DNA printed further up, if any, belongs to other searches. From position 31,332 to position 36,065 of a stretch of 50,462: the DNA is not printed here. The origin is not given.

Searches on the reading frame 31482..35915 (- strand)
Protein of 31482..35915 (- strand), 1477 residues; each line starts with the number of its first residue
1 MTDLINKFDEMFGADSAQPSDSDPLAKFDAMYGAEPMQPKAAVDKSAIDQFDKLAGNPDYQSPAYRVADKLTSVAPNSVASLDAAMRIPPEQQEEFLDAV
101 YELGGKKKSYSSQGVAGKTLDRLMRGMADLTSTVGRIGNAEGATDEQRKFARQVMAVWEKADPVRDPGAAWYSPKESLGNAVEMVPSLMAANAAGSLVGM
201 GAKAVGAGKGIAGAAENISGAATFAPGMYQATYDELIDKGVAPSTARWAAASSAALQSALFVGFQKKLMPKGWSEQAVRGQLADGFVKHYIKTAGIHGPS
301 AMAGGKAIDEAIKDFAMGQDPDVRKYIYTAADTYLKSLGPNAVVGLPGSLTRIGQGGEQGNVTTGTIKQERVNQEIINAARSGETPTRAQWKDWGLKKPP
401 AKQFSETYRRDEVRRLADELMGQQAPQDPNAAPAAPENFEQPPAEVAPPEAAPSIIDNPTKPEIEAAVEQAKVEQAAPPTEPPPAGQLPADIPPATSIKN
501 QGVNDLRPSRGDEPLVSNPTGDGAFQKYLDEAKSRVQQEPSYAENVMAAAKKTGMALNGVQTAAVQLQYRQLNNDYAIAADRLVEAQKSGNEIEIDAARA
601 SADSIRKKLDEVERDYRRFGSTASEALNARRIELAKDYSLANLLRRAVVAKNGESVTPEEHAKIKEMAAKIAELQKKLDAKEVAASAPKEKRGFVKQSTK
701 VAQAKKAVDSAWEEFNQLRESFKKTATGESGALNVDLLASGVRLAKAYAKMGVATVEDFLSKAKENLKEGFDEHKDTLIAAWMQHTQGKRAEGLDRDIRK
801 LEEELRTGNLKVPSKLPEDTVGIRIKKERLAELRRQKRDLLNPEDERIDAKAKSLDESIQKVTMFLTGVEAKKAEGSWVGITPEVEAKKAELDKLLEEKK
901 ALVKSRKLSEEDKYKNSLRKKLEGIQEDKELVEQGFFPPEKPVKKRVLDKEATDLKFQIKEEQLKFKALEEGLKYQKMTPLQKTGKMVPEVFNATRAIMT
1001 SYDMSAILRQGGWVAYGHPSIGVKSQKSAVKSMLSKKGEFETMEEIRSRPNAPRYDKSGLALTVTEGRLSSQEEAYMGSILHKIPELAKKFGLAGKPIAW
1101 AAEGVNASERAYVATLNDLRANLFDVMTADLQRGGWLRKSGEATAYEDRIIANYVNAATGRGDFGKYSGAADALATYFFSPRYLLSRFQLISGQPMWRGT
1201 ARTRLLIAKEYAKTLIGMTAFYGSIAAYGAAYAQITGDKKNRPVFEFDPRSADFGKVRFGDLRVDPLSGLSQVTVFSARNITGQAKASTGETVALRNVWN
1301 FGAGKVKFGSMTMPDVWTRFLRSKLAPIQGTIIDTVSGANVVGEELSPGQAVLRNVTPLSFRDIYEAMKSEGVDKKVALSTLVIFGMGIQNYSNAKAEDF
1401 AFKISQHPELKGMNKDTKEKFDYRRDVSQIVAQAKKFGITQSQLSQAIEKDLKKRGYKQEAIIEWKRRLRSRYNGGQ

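Call 30: search_protein_families(library=phrogs, proteins=[window:31482-35915:-], max_evalue=0.001)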
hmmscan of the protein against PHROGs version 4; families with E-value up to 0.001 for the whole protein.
window:31482-35915:- (1477 aa): 0 families

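Call 49: search_solved_structures(query=window:31482-35915:-, max_evalue=1)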
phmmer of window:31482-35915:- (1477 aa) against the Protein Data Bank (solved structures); distinct sequences matched with E-value up to 1: 0.

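Call 50: search_protein_families(library=pfam, proteins=[window:31482-35915:-], max_evalue=0.01)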
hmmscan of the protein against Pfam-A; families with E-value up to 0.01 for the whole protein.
window:31482-35915:- (1477 aa): 0 families
